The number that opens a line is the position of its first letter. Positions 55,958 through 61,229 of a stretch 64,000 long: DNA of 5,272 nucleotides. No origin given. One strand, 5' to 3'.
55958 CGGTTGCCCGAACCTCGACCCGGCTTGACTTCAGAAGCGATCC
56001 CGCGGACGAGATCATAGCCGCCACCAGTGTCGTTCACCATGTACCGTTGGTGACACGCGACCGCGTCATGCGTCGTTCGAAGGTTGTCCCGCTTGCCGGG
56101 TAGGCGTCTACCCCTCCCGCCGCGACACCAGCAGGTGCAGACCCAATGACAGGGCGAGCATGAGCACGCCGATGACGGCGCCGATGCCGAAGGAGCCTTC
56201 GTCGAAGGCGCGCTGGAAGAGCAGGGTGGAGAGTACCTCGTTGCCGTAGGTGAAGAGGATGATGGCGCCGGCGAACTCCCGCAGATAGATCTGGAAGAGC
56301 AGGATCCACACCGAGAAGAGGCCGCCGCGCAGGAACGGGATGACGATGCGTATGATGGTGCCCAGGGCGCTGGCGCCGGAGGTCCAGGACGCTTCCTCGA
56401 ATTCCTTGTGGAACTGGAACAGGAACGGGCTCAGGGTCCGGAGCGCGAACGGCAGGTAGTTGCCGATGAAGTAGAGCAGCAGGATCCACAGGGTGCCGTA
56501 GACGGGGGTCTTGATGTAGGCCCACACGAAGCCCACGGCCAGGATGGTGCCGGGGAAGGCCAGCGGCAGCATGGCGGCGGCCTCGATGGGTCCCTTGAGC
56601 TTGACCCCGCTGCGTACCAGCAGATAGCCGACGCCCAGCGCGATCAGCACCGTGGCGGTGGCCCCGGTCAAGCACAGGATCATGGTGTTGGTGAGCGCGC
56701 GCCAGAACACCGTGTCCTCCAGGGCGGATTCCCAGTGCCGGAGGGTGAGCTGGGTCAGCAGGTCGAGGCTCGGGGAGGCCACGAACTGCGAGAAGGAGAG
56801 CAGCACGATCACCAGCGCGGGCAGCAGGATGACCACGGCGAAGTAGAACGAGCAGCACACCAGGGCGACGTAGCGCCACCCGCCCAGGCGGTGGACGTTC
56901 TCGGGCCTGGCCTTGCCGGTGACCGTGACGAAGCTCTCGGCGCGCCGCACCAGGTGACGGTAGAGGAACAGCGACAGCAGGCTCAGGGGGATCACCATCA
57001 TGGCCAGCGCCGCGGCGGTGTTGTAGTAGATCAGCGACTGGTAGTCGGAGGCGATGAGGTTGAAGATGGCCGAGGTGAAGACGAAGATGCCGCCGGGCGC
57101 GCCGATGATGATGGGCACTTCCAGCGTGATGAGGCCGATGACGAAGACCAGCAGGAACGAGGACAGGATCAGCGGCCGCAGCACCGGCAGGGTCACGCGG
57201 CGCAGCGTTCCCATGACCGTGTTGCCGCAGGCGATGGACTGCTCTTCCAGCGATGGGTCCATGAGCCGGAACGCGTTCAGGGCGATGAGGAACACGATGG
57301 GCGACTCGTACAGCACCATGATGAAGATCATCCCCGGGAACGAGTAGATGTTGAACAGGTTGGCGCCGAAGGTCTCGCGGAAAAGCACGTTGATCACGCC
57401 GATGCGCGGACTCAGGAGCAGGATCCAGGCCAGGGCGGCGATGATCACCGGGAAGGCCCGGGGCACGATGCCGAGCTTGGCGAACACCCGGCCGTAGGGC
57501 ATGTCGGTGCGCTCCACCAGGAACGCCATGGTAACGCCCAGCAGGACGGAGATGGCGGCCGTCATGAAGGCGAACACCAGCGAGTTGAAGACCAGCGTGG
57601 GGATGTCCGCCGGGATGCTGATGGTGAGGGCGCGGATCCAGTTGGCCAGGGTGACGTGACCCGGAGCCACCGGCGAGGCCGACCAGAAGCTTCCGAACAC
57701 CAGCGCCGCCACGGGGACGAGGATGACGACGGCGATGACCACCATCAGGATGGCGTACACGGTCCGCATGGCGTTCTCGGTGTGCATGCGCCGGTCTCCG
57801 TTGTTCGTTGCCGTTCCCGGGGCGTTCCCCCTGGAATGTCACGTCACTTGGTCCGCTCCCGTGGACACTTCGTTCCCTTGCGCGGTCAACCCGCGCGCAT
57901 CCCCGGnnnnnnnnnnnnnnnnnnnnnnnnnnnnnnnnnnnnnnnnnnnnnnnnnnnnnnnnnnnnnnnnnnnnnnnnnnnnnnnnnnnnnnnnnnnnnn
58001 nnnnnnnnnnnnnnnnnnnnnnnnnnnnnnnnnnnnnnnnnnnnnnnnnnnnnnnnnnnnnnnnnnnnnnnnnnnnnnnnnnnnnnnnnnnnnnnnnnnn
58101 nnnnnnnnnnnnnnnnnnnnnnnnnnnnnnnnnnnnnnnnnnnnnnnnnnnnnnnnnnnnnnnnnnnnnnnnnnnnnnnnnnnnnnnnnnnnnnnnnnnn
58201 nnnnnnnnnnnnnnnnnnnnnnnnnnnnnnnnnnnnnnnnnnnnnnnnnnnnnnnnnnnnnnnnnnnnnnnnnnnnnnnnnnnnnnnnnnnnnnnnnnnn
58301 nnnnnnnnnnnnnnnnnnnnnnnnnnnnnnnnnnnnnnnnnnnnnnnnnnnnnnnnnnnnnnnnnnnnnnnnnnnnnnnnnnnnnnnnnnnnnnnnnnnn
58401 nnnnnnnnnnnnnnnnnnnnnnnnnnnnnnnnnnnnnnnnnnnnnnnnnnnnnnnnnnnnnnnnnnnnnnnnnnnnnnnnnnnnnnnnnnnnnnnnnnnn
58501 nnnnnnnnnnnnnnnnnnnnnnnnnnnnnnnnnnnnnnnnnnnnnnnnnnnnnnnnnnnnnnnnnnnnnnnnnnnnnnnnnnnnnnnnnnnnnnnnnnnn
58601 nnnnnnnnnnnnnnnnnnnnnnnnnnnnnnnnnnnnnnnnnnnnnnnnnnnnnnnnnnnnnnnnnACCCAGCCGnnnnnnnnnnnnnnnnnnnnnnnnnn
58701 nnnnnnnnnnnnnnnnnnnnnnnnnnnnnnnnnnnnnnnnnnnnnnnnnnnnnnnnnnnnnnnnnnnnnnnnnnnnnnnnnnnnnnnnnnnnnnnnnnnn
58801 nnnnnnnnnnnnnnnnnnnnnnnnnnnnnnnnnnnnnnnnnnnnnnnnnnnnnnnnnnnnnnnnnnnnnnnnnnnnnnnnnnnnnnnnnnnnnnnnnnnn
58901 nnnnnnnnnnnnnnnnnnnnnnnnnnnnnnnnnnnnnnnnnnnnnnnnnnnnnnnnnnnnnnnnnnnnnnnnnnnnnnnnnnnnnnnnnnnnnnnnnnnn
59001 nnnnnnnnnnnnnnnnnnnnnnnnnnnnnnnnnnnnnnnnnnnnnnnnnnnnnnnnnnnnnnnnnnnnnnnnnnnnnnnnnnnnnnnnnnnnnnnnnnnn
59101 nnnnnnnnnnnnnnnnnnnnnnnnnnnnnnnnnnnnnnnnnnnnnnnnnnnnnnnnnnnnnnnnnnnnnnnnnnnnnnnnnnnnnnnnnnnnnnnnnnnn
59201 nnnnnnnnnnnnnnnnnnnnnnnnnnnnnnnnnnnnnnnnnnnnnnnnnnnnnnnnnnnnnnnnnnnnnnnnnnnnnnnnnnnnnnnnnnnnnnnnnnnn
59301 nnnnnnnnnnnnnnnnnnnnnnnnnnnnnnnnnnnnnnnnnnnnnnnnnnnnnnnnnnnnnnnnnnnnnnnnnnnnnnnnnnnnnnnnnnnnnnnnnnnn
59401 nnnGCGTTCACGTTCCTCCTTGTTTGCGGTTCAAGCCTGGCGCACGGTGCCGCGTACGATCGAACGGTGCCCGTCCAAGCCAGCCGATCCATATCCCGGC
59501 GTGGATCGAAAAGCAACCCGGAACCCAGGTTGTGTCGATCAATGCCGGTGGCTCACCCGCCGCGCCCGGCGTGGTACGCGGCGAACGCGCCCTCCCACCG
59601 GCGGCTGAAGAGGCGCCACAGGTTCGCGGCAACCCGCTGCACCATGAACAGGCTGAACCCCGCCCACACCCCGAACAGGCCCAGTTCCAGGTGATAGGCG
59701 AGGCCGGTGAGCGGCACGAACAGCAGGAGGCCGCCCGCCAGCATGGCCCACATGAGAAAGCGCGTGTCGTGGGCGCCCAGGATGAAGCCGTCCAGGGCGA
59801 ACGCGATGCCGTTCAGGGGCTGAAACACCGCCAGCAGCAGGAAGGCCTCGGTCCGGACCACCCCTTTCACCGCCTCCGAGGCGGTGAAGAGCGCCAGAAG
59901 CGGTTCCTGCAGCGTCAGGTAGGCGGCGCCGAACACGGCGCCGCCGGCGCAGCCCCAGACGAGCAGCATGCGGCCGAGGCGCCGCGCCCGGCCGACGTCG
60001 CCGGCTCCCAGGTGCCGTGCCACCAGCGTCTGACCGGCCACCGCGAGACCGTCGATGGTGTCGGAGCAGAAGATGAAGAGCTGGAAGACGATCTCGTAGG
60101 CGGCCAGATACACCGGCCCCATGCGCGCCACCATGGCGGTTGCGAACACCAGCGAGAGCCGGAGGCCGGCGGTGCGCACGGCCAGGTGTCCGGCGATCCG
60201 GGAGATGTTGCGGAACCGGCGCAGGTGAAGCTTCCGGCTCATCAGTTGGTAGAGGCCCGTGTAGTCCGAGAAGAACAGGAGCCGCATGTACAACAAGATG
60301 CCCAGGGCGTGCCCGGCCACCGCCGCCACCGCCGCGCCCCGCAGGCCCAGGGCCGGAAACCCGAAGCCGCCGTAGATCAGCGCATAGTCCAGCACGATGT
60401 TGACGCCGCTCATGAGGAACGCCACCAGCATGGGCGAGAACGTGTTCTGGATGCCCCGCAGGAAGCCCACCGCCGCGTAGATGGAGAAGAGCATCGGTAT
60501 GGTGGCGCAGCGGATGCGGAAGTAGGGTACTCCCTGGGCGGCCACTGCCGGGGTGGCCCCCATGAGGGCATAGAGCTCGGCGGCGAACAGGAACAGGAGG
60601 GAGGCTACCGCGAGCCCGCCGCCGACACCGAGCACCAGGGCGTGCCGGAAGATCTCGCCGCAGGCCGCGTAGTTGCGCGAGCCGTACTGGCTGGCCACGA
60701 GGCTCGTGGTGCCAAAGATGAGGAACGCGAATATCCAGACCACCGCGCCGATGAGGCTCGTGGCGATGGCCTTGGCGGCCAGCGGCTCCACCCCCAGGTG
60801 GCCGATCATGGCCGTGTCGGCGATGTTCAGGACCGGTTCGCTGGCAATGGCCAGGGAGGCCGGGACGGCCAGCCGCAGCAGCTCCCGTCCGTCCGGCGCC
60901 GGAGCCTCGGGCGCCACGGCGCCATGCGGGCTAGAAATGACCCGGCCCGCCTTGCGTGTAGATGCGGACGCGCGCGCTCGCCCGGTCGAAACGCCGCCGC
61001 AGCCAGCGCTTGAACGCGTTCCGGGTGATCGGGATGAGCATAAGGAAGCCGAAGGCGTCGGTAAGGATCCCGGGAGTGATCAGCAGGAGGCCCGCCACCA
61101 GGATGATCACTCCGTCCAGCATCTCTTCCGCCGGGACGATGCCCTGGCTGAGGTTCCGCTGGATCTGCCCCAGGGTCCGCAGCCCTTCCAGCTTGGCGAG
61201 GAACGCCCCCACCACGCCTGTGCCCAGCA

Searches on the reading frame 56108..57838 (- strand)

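Call 36: search_protein_families(library=pfam, proteins=[window:56108-57838:-], max_evalue=0.00001)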
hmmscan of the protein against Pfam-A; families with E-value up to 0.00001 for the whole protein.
window:56108-57838:- (576 aa): 1 family
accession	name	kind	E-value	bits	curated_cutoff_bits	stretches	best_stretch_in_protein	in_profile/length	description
PF00528.27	BPD_transp_1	-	1.2e-14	54.9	26.4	1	98-300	2-182/184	Binding-protein-dependent transport system inner membrane component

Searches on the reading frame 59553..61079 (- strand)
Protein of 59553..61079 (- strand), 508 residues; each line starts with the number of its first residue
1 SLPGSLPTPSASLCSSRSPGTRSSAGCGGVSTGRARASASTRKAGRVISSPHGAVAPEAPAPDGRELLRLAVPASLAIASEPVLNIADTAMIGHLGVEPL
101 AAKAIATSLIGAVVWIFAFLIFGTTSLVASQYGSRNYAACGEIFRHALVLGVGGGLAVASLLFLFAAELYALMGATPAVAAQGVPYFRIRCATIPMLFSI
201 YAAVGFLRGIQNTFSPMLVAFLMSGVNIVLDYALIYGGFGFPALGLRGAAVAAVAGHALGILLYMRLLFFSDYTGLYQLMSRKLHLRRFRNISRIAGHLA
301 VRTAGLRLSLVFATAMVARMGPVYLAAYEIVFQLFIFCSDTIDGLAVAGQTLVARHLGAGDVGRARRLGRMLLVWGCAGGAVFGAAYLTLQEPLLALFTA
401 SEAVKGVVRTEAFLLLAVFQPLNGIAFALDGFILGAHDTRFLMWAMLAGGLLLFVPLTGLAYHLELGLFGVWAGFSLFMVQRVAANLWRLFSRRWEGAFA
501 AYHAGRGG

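Call 36: search_protein_families(library=pfam, proteins=[window:59553-61079:-], max_evalue=0.00001)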
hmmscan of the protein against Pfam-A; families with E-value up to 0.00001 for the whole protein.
window:59553-61079:- (508 aa): 1 family
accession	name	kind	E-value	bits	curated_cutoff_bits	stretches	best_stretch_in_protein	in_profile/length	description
PF01554.23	MatE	-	3.5e-40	137.8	24.9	2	73-232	1-160/161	MatE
